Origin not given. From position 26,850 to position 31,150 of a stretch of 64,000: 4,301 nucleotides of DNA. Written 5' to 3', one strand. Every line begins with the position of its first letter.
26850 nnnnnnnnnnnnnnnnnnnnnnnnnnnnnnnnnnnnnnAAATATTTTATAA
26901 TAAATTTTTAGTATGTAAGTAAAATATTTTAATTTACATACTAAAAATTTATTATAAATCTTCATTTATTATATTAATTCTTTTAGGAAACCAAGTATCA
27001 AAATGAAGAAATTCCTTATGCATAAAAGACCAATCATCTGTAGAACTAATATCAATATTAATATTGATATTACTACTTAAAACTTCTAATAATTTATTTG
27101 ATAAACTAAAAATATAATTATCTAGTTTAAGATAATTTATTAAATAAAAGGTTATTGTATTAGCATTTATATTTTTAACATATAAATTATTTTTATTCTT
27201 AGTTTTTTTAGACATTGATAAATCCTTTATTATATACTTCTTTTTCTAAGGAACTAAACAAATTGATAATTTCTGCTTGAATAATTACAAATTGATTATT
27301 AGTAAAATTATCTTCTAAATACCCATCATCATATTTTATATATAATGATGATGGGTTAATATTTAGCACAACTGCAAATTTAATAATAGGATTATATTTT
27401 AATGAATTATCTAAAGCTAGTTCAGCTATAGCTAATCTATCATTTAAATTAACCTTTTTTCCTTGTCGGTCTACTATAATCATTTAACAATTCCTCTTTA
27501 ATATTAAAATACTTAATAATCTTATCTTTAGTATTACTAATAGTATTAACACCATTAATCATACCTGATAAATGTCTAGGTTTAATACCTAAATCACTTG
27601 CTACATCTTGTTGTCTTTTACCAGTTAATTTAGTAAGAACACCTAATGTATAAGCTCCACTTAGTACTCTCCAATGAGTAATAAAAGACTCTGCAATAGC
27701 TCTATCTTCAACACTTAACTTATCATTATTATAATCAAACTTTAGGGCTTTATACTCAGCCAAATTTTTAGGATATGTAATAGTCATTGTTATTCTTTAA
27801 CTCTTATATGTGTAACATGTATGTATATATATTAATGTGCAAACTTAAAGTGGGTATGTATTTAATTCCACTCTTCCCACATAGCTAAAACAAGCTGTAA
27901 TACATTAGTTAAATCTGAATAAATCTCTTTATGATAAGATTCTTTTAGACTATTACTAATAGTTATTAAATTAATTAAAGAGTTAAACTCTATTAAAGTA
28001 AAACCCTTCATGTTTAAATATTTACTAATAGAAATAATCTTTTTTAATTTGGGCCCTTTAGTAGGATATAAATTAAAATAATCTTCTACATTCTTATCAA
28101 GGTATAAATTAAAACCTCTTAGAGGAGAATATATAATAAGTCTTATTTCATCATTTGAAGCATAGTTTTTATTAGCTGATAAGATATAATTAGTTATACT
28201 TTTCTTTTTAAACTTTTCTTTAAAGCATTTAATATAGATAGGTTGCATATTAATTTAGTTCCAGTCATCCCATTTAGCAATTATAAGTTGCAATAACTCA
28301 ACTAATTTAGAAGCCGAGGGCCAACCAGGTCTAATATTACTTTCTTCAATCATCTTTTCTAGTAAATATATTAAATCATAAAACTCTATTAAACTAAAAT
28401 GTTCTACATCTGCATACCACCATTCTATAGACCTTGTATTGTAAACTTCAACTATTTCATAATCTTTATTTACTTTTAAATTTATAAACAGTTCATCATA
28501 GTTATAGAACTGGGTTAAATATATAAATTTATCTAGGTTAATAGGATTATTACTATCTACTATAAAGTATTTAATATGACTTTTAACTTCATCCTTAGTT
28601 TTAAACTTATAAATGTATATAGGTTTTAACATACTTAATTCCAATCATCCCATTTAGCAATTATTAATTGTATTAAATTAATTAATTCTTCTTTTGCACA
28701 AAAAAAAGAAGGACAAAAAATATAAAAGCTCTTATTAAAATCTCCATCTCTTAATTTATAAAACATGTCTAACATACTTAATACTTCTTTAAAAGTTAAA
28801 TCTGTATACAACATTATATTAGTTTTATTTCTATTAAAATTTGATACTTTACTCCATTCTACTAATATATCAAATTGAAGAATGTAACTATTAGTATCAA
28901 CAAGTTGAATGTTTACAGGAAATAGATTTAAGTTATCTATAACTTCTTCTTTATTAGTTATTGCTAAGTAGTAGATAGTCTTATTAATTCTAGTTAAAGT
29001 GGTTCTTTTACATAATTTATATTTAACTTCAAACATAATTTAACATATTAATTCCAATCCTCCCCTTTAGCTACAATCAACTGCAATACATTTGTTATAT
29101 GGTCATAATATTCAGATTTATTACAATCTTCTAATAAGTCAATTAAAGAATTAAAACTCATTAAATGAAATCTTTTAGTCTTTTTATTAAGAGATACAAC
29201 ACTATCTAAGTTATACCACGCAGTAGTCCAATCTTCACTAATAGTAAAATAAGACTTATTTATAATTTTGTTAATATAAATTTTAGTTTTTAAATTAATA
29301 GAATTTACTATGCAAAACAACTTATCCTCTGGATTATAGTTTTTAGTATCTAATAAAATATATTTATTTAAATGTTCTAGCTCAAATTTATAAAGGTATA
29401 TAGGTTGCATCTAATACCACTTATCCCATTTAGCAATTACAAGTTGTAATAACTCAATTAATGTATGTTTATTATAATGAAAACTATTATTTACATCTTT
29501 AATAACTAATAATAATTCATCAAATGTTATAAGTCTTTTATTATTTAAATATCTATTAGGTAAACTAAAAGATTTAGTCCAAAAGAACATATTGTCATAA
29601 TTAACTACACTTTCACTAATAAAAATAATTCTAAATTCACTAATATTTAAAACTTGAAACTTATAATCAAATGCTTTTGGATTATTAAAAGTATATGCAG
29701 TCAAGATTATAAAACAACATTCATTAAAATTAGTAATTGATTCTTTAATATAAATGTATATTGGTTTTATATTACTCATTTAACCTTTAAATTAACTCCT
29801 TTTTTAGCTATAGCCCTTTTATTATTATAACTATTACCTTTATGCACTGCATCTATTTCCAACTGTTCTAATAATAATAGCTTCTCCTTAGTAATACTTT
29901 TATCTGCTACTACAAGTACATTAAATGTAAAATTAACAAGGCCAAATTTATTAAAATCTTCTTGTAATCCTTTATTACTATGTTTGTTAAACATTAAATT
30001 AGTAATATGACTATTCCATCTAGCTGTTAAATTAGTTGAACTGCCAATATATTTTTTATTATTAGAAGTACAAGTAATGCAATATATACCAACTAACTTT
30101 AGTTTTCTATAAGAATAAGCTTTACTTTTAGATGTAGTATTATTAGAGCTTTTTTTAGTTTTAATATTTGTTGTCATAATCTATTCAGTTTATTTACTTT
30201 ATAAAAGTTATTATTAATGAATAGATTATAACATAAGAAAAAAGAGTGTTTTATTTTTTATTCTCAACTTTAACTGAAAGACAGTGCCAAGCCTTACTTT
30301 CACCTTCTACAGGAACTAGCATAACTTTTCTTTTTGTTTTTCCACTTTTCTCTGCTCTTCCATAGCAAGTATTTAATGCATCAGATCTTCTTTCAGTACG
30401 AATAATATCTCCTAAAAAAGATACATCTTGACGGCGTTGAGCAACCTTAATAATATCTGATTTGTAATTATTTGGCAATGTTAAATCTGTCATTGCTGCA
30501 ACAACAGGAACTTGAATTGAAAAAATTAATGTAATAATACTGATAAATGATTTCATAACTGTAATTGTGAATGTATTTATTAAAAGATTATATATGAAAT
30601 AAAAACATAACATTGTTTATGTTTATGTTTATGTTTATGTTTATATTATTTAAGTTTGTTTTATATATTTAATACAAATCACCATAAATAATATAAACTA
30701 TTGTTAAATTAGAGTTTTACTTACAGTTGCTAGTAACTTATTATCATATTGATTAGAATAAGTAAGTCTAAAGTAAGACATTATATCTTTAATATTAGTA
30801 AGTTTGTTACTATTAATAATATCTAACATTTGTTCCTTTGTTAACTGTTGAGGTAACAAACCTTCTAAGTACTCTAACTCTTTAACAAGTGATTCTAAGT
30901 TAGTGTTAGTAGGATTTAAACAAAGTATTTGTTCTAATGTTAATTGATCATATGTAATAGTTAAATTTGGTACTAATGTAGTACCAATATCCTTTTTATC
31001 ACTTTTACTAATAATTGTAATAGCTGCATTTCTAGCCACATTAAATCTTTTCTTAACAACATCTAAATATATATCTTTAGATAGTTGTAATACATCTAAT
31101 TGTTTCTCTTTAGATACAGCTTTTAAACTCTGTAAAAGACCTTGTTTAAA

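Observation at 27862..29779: Tandem array of five diverged paralogs (about 120-133 aa) with a strictly conserved C-terminal LQL(V/I)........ tail, followed by a GIY-YIG endonuclease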

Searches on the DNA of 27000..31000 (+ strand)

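Call 6: search_dna_similar(query=window:27000-31000:+, collection=phages, mode=distant)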
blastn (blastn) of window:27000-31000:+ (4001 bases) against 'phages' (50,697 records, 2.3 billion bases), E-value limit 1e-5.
No match.

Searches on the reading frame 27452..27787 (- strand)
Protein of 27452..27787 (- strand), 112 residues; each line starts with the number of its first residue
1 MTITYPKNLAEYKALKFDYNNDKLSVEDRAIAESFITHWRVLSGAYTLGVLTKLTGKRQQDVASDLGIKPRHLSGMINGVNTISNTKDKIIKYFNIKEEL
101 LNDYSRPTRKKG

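Call 4: search_protein_families(library=pfam, proteins=[window:27452-27787:-], max_evalue=1)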
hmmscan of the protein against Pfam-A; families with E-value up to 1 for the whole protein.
window:27452-27787:- (112 aa): 2 families
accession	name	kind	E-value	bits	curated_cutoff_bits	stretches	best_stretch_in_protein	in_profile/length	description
PF01381.28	HTH_3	-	0.0031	18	23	1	56-86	9-39/55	Helix-turn-helix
PF10997.13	Amj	-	0.2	11.5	27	1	26-83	139-193/253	Alternate to MurJ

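Call 5: search_protein_families(library=phrogs, proteins=[window:27452-27787:-], max_evalue=1)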
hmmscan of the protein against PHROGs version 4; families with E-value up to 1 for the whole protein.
window:27452-27787:- (112 aa): 7 families
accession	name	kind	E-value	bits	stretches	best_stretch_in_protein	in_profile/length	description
phrog_1468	-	transcription regulation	0.001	19.6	1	56-99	20-63/67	transcriptional repressor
phrog_8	-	transcription regulation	0.0024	18.4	1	55-96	88-130/346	transcriptional regulator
phrog_7241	-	transcription regulation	0.0096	17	1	15-101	35-120/122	transcriptional regulator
phrog_2967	-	transcription regulation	0.051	14.1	1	55-103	22-71/225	transcriptional regulator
phrog_1124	-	transcription regulation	0.19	12.2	1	50-86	15-50/177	transcriptional regulator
phrog_2439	-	transcription regulation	0.22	11.4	1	55-108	19-73/367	transcriptional regulator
phrog_725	-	transcription regulation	0.34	11.9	1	23-79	3-48/101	CII-like regulator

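Call 35: search_protein_families(library=padloc, proteins=[window:27452-27787:-], max_evalue=1)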
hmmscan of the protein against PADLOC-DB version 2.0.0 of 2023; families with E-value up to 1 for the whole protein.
window:27452-27787:- (112 aa): 0 families

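Call 57: search_solved_structures(query=window:27452-27787:-, max_evalue=1, show_alignments=1)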
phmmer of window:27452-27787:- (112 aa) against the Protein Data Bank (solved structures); distinct sequences matched with E-value up to 1: 4.
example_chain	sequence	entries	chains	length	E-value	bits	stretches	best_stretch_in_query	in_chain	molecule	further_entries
8dtq_A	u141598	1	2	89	0.11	15.9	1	53-80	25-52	Helix-turn-helix domain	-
9q40_C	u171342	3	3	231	0.19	15.1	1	23-92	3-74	Large ribosomal subunit protein uL1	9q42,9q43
6b9s_A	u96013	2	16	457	0.47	13.8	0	40-92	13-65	Methylphosphonate synthase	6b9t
3kln_A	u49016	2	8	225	0.64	13.4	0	29-98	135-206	Transcriptional regulator, LuxR family | Transcriptional regulator VpsT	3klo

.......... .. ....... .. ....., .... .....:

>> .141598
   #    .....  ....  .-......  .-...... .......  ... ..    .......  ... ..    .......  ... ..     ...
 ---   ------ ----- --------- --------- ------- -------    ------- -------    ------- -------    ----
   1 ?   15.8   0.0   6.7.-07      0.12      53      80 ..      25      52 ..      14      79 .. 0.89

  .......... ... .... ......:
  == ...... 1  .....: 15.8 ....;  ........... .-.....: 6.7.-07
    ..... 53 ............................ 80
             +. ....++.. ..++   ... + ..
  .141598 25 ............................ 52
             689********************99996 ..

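Call 63: search_protein_families(library=ncbifam, proteins=[window:27452-27787:-], max_evalue=0.1)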
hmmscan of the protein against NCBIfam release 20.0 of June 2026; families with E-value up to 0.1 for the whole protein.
window:27452-27787:- (112 aa): 1 family
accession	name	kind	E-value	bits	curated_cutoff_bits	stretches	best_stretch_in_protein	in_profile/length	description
NF006912.0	PRK09400.2-3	equivalog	0.0046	16.8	126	0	85-106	5-26/69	preprotein translocase subunit SecE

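Call 73: search_solved_structures(query=A4, max_evalue=1, show_alignments=2)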
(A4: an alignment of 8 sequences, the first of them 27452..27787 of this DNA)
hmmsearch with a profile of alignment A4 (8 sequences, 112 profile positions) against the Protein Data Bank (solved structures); distinct sequences matched with E-value up to 1: 4.
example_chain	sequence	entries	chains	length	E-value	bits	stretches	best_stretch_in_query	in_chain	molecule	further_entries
8dtq_A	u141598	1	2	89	0.14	15.3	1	53-81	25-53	Helix-turn-helix domain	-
7bca_A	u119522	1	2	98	0.29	14.3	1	54-85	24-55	KORA domain-containing protein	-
7bbq_A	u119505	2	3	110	0.35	14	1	54-85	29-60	KORA domain-containing protein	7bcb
9q40_C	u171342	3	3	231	0.69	13.1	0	23-91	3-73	Large ribosomal subunit protein uL1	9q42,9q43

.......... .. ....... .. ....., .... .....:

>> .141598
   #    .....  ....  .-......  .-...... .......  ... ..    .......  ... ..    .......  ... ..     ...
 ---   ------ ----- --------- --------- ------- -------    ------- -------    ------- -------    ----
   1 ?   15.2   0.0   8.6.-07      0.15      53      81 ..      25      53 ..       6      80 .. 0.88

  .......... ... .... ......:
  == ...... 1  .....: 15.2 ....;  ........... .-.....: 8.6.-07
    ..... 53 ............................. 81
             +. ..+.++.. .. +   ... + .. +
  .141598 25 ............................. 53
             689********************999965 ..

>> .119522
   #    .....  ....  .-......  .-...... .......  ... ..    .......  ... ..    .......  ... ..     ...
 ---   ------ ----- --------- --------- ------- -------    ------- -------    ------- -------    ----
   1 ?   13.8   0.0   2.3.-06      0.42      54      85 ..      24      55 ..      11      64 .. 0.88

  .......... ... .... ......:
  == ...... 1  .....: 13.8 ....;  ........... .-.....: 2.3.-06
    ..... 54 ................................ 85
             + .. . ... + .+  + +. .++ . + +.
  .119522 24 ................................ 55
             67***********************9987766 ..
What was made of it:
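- On acr-aca operon: The HTH assignment is weak but concordant (calls 4, 5, 57, 73).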

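Call 88: find_homologous_proteins(query=A4, max_evalue=0.001)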
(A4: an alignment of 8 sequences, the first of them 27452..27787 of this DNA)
Query A4 (8 sequences) (112 aa, profile of the alignment): 30 proteins with E <= 0.001 among 186 candidates.
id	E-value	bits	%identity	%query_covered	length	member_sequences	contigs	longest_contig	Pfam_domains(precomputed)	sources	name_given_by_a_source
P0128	1.3e-67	242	89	100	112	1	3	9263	-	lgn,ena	-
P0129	1.5e-67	242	88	100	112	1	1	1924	-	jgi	jgi:hypothetical protein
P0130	1.8e-67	242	88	100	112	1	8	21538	-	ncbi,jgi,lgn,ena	jgi:hypothetical protein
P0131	1.9e-67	242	89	100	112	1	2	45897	-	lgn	-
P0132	2.1e-67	242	88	100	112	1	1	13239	-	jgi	jgi:hypothetical protein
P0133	2.9e-67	241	88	100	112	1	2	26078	-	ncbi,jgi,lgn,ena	jgi:hypothetical protein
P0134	3.2e-67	241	88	100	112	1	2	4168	-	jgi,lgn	jgi:hypothetical protein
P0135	4.3e-67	241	89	100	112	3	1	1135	-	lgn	-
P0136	4.7e-67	241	88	100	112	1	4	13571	-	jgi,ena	jgi:hypothetical protein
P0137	9.7e-67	240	86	100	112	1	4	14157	-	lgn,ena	-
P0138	1.3e-66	239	88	100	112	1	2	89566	-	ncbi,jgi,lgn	jgi:hypothetical protein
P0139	1.4e-66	239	87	100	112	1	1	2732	-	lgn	-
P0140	1.4e-66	239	86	99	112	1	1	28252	-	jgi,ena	jgi:hypothetical protein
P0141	3.1e-66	238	87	100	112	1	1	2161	-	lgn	-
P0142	4.8e-66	237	87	100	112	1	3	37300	-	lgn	-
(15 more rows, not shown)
